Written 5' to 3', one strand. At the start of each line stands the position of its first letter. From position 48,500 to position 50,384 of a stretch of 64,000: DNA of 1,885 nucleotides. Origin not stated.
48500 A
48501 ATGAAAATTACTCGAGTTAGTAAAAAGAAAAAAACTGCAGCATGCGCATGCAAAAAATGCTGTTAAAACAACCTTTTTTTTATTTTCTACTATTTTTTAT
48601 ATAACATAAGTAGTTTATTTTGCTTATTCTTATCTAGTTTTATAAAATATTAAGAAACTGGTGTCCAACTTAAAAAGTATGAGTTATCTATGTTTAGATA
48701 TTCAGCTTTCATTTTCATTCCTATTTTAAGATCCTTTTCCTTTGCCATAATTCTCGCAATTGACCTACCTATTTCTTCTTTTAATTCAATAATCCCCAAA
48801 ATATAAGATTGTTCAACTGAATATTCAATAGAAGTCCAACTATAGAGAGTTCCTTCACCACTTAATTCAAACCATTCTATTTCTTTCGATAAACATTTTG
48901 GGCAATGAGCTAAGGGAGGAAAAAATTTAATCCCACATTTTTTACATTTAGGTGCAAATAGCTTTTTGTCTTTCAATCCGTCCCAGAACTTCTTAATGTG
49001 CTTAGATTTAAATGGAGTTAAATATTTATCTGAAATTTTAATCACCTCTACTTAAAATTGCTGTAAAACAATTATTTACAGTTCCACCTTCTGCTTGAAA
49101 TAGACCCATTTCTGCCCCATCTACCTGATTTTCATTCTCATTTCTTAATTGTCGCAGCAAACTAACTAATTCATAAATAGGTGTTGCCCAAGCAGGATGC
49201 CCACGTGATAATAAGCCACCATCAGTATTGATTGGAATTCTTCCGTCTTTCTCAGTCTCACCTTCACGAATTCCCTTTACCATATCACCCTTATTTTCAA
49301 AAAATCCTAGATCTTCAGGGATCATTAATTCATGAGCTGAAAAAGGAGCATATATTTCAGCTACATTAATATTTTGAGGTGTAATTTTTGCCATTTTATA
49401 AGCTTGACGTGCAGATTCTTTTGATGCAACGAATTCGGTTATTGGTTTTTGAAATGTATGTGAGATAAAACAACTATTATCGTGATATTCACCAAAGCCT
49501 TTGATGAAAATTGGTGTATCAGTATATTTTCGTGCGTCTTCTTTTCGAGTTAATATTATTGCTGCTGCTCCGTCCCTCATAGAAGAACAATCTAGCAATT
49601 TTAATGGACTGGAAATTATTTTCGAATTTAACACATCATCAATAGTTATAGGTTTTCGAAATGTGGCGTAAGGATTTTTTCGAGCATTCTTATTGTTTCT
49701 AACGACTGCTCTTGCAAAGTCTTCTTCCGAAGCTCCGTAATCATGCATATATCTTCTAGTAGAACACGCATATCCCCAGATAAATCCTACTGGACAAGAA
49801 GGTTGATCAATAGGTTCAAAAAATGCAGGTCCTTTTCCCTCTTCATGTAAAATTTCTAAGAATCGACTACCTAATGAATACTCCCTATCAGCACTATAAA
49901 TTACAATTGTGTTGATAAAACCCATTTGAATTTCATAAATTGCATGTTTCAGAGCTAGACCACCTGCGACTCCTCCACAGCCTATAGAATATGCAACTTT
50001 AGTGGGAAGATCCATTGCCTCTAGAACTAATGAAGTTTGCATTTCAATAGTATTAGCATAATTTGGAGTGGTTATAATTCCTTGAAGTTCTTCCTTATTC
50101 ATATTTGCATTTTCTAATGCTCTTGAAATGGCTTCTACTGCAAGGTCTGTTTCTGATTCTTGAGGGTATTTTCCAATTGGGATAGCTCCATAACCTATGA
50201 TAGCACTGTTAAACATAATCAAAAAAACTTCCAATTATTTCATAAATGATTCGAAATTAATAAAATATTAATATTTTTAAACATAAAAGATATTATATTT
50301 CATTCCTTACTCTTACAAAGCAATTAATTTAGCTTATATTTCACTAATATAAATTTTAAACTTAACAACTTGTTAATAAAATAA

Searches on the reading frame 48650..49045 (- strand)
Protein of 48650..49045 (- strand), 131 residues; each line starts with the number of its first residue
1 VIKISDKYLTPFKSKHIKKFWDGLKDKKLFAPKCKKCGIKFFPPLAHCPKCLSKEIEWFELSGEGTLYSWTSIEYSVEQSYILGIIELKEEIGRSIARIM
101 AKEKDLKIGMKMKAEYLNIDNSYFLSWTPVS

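Call 7: search_protein_families(library=pfam, proteins=[window:48650-49045:-], max_evalue=0.01)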
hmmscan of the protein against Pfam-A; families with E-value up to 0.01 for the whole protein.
window:48650-49045:- (131 aa): 2 families
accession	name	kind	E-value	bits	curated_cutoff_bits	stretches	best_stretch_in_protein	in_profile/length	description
PF12172.15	zf-ChsH2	-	6.9e-11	42.2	23.2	1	21-57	1-37/37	ChsH2, rubredoxin-like zinc ribbon domain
PF01796.24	OB_ChsH2_C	-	6.7e-09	36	27.1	1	58-115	1-63/65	ChsH2, C-terminal OB-fold domain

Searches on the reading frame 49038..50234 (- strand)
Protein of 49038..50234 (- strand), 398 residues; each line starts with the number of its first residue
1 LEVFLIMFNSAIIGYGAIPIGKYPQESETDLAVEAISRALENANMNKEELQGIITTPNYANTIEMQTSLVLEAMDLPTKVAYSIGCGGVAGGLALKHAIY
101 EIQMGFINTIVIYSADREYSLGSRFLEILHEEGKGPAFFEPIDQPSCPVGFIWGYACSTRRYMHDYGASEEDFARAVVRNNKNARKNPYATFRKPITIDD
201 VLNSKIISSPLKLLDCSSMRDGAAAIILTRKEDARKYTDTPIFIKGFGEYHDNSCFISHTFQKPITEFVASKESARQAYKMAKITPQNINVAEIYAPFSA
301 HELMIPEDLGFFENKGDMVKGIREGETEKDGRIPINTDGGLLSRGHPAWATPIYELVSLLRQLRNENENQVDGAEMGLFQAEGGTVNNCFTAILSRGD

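Call 7: search_protein_families(library=pfam, proteins=[window:49038-50234:-], max_evalue=0.01)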
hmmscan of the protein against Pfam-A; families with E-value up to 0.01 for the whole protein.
window:49038-50234:- (398 aa): 3 families
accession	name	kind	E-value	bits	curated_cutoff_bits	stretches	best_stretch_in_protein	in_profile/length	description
PF22691.2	Thiolase_C_1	-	5.5e-35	120.6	28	1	263-396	13-144/144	Thiolase C-terminal domain-like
PF00108.29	Thiolase_N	-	4e-06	26.8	26.4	1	157-231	157-259/260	Thiolase, N-terminal domain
PF02803.24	Thiolase_C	-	0.0003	20.9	27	1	273-368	26-102/123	Thiolase, C-terminal domain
